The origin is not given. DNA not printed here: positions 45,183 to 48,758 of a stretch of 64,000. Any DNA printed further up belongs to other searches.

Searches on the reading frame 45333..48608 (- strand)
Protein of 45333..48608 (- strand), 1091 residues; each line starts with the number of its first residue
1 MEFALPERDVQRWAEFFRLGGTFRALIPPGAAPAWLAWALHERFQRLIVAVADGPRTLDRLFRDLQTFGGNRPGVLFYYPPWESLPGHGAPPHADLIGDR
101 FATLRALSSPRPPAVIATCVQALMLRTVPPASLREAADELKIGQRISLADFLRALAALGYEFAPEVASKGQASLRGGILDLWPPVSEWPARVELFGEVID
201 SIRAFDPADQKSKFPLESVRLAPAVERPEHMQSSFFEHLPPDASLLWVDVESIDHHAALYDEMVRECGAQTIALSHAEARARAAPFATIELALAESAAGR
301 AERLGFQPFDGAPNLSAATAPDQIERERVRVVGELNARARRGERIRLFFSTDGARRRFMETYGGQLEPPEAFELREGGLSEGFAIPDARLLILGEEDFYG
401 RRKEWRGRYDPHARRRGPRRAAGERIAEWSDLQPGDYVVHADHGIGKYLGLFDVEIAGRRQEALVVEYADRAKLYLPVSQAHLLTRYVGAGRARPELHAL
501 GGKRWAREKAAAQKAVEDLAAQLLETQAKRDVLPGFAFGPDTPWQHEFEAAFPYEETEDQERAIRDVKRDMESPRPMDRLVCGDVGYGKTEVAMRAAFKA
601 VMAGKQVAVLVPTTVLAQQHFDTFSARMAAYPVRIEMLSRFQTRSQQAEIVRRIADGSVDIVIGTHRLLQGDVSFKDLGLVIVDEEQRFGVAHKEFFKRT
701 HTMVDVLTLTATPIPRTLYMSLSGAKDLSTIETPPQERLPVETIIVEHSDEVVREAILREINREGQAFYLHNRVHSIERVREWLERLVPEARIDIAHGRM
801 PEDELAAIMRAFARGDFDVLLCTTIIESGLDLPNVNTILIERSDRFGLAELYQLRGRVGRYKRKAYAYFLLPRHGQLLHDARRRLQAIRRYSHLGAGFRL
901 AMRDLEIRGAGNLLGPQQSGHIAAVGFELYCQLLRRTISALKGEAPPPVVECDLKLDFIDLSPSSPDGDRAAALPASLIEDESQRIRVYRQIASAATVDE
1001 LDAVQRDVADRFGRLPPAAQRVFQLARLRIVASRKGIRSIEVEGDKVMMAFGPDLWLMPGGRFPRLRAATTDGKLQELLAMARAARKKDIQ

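Call 29: search_protein_families(library=pfam, proteins=[window:45333-48608:-], max_evalue=0.00001)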
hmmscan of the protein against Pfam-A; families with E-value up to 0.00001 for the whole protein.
window:45333-48608:- (1091 aa): 6 families
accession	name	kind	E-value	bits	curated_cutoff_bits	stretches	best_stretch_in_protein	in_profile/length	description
PF00270.35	DEAD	-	8.5e-24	84.6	26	1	557-718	1-164/167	DEAD/DEAH box helicase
PF00271.37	Helicase_C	-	4e-21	75.8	23.5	1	756-861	9-109/110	Helicase conserved C-terminal domain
PF03461.20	TRCF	-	6e-20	71.8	25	1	972-1053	5-86/95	TRCF domain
PF02559.22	CarD_TRCF_RID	-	7.9e-19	67.9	23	1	432-488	1-57/57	CarD-like/TRCF RID domain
PF17757.6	UvrB_inter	-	1.6e-17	63.8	22.9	1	139-225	2-89/91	UvrB interaction domain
PF04851.21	ResIII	-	4.2e-07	30.5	22.5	1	557-713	5-162/164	Type III restriction enzyme, res subunit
